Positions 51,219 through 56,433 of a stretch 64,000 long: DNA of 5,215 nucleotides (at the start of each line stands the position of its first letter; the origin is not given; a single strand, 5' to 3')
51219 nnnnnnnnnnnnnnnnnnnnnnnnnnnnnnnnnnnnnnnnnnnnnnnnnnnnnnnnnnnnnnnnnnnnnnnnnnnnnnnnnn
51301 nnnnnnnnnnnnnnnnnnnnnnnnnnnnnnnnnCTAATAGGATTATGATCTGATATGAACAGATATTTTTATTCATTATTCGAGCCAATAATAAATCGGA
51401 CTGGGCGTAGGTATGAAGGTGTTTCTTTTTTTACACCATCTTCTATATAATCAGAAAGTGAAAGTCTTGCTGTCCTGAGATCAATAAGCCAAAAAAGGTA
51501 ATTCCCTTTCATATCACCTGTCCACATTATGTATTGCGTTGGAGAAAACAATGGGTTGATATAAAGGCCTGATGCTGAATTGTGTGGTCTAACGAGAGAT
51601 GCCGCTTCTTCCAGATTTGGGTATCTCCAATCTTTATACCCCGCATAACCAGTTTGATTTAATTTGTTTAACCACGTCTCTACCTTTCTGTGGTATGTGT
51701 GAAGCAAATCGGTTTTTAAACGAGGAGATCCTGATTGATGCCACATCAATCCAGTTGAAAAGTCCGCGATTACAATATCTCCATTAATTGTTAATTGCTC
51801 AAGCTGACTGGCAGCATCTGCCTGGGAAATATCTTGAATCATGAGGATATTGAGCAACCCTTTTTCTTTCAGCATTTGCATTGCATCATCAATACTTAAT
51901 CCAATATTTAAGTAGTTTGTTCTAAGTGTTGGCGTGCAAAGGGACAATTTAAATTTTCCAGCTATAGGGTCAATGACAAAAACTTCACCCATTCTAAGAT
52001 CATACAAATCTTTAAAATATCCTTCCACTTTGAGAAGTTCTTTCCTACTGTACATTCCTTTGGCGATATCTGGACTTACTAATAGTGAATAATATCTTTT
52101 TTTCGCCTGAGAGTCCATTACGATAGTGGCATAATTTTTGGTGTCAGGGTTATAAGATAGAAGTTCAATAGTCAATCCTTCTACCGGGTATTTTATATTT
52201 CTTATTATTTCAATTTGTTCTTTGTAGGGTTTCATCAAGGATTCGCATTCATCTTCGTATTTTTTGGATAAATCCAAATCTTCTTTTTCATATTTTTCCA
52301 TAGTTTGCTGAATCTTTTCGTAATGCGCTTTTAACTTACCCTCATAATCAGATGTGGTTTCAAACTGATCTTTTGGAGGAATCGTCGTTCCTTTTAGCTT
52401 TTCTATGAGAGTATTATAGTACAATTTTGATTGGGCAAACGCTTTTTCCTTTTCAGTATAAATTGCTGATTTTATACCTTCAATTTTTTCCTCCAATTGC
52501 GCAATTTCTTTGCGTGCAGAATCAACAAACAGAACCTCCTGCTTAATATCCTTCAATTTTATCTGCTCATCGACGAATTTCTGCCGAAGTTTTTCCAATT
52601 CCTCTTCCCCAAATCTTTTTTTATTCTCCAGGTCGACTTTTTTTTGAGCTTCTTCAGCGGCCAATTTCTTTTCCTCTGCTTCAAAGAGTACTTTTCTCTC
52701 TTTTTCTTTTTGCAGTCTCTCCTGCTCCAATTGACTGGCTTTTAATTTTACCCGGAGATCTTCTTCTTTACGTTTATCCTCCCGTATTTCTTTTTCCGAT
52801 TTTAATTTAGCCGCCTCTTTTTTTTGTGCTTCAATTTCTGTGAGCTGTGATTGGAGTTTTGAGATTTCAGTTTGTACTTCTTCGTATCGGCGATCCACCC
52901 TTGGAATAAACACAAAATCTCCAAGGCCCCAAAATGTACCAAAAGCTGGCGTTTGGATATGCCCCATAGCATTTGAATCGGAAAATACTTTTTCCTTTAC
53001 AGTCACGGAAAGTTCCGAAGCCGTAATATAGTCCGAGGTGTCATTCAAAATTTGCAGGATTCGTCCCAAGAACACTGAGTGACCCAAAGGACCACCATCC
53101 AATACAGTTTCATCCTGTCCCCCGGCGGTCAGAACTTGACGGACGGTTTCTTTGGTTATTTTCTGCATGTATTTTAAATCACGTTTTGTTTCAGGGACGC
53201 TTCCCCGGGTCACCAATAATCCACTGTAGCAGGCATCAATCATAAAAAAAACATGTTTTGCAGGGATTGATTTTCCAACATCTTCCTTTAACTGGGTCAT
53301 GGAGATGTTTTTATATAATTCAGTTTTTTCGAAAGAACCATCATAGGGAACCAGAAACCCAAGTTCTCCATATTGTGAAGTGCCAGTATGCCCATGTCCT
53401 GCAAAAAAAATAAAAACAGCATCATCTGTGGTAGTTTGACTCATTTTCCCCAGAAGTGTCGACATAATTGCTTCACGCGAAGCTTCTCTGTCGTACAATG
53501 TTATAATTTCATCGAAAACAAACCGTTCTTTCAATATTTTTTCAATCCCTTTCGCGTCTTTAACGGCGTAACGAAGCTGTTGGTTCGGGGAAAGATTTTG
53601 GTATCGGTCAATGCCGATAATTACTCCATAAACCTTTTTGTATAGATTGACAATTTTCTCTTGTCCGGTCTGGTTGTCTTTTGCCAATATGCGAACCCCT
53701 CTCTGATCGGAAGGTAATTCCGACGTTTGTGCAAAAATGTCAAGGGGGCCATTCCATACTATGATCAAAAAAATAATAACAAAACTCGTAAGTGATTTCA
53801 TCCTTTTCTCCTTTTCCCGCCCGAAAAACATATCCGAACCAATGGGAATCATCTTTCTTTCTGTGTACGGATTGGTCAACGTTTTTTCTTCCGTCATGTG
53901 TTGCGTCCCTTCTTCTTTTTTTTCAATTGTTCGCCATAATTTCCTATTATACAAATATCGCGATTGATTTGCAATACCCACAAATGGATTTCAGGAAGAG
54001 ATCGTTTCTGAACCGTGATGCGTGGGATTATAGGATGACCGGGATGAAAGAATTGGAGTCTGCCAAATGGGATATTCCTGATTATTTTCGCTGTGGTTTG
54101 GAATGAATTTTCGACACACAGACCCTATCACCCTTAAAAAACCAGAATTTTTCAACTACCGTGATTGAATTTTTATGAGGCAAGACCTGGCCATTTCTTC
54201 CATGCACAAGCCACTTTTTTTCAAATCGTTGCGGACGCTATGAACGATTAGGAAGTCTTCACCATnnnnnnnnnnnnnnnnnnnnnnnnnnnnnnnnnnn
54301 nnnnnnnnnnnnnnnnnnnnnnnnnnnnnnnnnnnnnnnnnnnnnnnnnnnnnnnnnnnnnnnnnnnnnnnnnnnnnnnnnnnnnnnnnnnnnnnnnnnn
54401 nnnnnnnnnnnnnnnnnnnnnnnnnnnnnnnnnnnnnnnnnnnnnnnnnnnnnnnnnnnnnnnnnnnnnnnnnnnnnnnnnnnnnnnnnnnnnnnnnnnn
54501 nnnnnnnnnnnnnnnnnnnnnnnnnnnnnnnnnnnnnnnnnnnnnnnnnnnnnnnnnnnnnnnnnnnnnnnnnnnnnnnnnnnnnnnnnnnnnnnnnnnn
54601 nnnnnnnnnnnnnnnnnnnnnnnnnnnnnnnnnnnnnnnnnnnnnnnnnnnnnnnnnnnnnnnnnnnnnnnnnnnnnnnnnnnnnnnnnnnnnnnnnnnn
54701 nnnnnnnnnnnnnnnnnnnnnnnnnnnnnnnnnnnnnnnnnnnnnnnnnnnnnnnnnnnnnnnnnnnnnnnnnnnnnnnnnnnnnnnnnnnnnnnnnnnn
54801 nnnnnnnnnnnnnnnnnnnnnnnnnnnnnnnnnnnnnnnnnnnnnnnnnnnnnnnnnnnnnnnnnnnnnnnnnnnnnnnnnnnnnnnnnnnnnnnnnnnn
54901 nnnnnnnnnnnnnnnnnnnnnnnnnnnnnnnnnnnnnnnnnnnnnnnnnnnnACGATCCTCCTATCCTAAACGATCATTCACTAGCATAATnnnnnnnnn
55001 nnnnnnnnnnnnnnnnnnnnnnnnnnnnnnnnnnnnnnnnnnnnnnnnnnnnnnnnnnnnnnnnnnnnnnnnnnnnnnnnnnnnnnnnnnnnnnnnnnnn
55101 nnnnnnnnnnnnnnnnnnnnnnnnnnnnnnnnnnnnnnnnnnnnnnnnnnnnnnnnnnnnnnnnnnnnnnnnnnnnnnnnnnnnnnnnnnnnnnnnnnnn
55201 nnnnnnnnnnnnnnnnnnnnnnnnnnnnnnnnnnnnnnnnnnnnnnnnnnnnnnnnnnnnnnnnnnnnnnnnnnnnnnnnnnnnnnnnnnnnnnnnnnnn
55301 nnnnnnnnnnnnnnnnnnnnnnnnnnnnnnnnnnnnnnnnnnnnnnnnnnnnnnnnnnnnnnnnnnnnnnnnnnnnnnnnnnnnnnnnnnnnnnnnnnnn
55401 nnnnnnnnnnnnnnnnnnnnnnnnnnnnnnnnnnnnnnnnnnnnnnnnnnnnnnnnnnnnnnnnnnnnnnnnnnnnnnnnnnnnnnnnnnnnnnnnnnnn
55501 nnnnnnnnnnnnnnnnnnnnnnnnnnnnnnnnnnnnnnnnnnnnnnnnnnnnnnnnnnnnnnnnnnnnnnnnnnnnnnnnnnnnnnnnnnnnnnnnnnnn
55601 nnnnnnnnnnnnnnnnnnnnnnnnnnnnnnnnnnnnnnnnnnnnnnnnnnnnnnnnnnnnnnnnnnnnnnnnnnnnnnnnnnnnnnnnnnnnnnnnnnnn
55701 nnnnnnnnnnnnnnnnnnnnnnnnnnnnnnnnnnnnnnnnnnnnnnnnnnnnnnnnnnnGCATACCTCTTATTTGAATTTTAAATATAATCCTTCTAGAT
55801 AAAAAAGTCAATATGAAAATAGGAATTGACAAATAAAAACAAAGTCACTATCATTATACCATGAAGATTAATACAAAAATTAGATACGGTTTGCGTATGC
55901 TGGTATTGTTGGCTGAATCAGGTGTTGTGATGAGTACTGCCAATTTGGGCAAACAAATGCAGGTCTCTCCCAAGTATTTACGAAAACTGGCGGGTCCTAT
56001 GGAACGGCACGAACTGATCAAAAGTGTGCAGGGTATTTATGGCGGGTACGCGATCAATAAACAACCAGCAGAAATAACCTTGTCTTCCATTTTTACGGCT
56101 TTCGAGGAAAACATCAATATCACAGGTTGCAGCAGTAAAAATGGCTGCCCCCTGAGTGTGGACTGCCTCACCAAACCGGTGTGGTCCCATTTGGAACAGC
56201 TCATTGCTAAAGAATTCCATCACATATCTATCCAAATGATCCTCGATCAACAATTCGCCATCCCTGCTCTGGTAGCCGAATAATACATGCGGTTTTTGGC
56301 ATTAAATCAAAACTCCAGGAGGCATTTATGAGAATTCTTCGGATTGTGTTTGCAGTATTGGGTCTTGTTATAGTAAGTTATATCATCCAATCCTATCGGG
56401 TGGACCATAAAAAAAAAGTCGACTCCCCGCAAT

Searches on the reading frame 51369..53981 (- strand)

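Call 19: search_protein_families(library=pfam, proteins=[window:51369-53981:-])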
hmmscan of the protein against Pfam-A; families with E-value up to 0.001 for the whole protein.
window:51369-53981:- (870 aa): 3 families
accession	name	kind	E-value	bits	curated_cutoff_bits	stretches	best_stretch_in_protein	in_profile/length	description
PF00656.27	Peptidase_C14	-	3.7e-15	56.7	21.4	1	120-346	5-222/233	Caspase domain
PF07603.17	Lcl_C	-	3.7e-12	47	34.9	1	737-862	2-117/117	Lcl C-terminal domain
PF01650.23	Peptidase_C13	-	7.2e-05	22.9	22.8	1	178-258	100-167/258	Peptidase C13 family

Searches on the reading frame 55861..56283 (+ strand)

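Call 19: search_protein_families(library=pfam, proteins=[window:55861-56283:+])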
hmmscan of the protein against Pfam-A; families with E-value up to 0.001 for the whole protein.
window:55861-56283:+ (140 aa): 1 family
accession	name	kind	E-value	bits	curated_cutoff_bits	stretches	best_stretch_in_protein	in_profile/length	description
PF02082.26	Rrf2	-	9.9e-28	97.4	30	1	3-129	1-131/132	Iron-dependent Transcriptional regulator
